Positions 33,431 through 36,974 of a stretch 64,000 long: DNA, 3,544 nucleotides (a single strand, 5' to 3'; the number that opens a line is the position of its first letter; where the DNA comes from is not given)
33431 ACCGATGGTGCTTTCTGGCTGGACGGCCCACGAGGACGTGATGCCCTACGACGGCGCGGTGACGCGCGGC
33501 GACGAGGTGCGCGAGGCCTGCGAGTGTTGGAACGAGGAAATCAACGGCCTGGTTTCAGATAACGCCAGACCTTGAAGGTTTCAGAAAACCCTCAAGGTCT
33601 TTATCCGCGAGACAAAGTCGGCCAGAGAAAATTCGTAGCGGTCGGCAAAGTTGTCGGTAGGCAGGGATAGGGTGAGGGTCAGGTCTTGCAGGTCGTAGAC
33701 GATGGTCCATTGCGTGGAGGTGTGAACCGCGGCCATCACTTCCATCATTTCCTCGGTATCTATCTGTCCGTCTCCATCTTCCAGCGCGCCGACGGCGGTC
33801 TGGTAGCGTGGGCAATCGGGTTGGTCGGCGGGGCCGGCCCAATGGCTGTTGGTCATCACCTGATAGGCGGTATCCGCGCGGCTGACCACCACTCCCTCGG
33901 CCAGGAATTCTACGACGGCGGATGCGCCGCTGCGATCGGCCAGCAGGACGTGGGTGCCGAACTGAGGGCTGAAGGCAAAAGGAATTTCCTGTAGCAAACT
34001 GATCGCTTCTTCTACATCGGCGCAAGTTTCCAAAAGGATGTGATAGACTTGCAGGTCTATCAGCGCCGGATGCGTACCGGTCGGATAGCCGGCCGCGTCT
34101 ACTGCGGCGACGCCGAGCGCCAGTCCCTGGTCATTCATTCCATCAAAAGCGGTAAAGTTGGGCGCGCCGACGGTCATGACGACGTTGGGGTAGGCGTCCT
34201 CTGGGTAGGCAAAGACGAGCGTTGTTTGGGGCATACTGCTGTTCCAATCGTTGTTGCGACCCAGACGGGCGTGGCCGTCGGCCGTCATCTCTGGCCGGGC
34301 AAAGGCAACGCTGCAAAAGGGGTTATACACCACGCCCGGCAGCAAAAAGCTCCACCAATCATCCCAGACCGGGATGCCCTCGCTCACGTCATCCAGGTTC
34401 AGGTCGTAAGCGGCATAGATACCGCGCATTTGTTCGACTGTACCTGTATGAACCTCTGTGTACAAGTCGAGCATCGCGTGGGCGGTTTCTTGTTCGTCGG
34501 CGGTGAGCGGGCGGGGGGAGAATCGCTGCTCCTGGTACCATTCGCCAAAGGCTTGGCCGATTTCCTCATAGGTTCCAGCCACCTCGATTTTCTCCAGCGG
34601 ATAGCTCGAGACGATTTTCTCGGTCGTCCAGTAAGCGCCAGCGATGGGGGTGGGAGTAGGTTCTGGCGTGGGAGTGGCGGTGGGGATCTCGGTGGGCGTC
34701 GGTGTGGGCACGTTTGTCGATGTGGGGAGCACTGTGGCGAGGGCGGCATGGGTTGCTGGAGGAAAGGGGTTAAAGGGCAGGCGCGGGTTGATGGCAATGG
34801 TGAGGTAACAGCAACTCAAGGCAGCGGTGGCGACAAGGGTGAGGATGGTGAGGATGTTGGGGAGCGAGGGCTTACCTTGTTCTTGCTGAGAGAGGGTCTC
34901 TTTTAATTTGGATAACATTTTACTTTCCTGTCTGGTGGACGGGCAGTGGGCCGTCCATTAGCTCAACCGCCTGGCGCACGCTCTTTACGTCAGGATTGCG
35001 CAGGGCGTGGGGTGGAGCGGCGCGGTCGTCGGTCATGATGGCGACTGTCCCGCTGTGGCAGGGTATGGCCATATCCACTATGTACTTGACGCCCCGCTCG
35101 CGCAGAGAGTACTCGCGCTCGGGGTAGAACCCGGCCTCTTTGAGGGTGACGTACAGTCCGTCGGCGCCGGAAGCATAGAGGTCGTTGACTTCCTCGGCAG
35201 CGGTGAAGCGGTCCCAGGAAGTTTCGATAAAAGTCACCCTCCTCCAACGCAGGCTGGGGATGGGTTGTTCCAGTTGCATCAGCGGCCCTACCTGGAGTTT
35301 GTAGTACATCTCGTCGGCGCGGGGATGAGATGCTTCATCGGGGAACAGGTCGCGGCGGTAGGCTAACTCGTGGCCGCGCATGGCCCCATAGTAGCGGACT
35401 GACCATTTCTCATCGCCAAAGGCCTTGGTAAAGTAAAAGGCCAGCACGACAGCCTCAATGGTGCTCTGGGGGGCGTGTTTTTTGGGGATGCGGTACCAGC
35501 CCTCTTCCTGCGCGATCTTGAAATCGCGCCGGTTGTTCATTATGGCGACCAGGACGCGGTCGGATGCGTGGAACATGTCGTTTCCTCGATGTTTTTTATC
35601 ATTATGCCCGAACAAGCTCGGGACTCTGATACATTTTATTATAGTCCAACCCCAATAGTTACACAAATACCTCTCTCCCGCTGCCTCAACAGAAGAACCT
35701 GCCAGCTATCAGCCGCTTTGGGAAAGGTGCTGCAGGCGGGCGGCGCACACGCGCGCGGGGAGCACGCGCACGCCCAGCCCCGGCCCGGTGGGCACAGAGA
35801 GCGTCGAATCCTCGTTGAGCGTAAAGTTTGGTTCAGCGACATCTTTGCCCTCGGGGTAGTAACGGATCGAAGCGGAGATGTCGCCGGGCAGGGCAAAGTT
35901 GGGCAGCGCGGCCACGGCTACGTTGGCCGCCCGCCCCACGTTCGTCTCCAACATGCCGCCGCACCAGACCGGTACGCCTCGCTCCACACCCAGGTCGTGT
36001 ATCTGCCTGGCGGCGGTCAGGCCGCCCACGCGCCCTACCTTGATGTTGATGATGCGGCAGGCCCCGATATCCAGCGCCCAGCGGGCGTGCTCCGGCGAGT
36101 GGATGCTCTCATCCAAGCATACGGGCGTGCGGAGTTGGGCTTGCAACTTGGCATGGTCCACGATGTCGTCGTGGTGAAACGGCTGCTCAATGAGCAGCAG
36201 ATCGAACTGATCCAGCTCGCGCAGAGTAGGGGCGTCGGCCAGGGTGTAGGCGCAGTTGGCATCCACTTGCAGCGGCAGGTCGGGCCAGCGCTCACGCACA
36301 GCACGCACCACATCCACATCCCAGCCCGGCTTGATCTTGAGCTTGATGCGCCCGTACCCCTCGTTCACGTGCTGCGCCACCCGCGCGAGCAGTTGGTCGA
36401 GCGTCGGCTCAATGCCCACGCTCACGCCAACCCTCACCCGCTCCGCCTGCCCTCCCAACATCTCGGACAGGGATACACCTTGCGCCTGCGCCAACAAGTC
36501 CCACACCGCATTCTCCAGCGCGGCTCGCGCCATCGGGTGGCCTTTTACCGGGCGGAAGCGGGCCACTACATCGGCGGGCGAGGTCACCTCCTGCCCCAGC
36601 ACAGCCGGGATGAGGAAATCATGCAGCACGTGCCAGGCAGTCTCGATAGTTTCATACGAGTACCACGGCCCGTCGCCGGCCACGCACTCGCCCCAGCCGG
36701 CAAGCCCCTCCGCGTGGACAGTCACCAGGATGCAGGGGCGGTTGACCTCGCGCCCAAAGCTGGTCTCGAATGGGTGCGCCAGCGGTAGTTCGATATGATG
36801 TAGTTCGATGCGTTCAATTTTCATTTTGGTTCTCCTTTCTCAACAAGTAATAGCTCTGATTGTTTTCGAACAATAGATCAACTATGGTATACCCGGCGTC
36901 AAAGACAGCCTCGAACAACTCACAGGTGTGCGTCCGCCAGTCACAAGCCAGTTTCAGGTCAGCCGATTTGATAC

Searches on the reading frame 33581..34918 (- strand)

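Call 14: search_protein_families(library=pfam, proteins=[window:33581-34918:-], max_evalue=0.00001)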
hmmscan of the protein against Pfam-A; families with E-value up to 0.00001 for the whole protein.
window:33581-34918:- (445 aa): 2 families
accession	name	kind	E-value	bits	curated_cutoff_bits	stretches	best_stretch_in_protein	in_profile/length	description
PF03417.21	AAT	-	1.4e-13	51.5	23.2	1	217-358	7-140/225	Acyl-coenzyme A:6-aminopenicillanic acid acyl-transferase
PF02275.23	CBAH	-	6.6e-07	29.7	20.4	1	226-358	39-175/316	Linear amide C-N hydrolases, choloylglycine hydrolase family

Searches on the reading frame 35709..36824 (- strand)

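Call 14: search_protein_families(library=pfam, proteins=[window:35709-36824:-], max_evalue=0.00001)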
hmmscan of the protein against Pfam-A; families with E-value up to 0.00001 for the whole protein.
window:35709-36824:- (371 aa): 2 families
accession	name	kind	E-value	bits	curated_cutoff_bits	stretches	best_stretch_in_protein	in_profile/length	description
PF13378.12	MR_MLE_C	-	6.7e-48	163.7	29.4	1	146-354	3-215/219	Enolase C-terminal domain-like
PF02746.21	MR_MLE_N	-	1.5e-14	54.7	22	1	14-124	12-117/117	Mandelate racemase / muconate lactonizing enzyme, N-terminal domain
